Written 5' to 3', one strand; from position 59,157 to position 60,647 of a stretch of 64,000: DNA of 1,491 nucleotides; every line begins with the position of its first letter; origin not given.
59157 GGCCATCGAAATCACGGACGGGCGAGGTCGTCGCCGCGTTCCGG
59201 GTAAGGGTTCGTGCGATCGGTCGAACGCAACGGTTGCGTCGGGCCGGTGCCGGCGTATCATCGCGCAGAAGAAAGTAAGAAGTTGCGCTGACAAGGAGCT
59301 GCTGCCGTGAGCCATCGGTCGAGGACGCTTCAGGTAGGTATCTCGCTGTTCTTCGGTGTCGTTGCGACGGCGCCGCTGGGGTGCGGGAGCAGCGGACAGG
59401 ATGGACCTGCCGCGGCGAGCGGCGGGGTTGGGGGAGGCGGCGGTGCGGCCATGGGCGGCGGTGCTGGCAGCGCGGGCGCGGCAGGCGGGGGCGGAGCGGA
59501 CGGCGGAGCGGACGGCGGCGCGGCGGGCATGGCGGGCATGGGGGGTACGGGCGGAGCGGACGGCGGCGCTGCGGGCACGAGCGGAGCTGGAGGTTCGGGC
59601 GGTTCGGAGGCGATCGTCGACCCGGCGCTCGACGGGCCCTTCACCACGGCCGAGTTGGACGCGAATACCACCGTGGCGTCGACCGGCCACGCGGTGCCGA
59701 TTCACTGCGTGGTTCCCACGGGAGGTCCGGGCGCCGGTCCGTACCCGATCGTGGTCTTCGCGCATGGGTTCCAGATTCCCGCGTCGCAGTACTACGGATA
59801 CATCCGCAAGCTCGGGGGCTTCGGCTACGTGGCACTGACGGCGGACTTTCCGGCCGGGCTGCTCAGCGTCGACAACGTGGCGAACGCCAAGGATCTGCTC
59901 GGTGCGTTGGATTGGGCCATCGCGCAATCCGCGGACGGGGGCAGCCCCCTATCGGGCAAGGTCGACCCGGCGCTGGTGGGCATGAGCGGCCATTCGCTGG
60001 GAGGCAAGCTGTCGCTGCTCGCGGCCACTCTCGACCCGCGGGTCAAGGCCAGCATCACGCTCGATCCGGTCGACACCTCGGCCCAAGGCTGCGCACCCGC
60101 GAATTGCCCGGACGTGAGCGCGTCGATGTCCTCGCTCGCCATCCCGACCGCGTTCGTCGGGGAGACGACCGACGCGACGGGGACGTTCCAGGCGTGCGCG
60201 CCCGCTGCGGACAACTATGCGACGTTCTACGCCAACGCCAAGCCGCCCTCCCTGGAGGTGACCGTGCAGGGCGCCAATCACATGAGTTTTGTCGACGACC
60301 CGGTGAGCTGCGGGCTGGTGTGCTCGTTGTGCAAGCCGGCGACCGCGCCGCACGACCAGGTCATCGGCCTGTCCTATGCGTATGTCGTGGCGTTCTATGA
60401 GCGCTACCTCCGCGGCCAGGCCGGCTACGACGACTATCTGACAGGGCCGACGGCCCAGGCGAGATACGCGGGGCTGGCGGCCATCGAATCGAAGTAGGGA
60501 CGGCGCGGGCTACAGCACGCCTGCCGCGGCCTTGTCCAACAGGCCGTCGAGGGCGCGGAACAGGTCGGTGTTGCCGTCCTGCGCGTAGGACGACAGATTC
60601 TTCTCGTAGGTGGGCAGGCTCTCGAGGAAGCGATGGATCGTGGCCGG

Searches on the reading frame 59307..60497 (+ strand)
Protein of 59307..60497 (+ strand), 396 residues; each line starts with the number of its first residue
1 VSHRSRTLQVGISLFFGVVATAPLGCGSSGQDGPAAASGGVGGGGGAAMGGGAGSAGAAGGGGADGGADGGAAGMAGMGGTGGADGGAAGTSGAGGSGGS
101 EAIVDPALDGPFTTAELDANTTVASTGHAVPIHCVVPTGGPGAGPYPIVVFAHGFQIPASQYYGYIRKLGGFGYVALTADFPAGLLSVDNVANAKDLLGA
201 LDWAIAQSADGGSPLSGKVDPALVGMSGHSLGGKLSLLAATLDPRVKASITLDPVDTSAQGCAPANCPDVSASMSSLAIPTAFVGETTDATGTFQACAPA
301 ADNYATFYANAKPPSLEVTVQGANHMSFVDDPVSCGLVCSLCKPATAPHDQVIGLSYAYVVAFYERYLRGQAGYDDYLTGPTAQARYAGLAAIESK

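Call 6: search_protein_families(library=pfam, max_evalue=1, proteins=[window:59307-60497:+])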
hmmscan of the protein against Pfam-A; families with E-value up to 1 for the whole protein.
window:59307-60497:+ (396 aa): 10 families
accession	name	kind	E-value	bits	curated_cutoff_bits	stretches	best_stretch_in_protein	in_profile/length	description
PF07224.18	Chlorophyllase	-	1.5e-20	73.7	26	1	110-372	9-277/301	Chlorophyllase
PF12740.14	PETase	-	3.4e-10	40.2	28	1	107-259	20-162/263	PET hydrolase-like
PF03403.19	PAF-AH_p_II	-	0.00062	18.9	20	1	215-254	214-253/372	Platelet-activating factor acetylhydrolase, isoform II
PF01738.24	DLH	-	0.001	19.1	21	1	157-252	25-127/217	Dienelactone hydrolase family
PF22244.2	GCE_fung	-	0.0014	18.9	27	1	197-264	79-144/231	Glucuronyl esterase, fungi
PF07082.17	DUF1350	-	0.041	13.6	27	1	158-244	32-112/250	Protein of unknown function (DUF1350)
PF00561.26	Abhydrolase_1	-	0.06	13.4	25.8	1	226-256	73-104/245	alpha/beta hydrolase fold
PF02129.25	Peptidase_S15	-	0.064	13.4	23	1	184-253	67-127/262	X-Pro dipeptidyl-peptidase (S15 family)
PF05448.18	AXE1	-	0.17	11.1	21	1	218-252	172-206/321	Acetyl xylan esterase (AXE1)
PF12146.15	Hydrolase_4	-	0.19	11.5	27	0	226-284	80-139/239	Serine aminopeptidase, S33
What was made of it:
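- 59307..60497 (+): Intact chlorophyllase/PETase-like alpha/beta hydrolase (putative lipoprotein), the right flank of the scar. Pfam PF07224, E 1.5e-20 (call 6).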

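Call 10: find_encoding_contigs(protein=window:59307-60497:+, flank=10000, max_places=10)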
Protein window:59307-60497:+ (396 aa): 3 contigs read that carry it; 2 places shown.
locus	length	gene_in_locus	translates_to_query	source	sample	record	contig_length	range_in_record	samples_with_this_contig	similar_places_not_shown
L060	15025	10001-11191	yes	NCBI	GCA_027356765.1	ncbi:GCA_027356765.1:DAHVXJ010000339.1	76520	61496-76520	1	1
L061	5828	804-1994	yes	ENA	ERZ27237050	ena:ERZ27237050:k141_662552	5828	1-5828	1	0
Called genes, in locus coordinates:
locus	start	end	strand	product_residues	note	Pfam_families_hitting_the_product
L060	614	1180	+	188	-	-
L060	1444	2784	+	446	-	PF01145:Band_7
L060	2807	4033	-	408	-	-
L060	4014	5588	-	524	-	PF04293:SpoVR, PF24755:SpoVR_C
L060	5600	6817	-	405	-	PF04285:DUF444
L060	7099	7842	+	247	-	PF03781:FGE-sulfatase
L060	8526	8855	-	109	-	-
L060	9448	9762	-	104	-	-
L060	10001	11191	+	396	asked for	PF12740:PETase, PF07224:Chlorophyllase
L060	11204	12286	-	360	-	PF13528:Glyco_trans_1_3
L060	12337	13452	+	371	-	-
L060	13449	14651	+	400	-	PF00069:Pkinase, PF01636:APH (faint), PF07714:PK_Tyr_Ser-Thr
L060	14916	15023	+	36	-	?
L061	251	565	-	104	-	-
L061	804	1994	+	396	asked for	PF12740:PETase, PF07224:Chlorophyllase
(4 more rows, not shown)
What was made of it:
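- The MAG (metagenome-assembled genome) annotation calls a 109-aa gene inside the kinase tail (call 10), although nothing supports its function. A 109-aa ORF is called inside the kinase tail (call 10).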
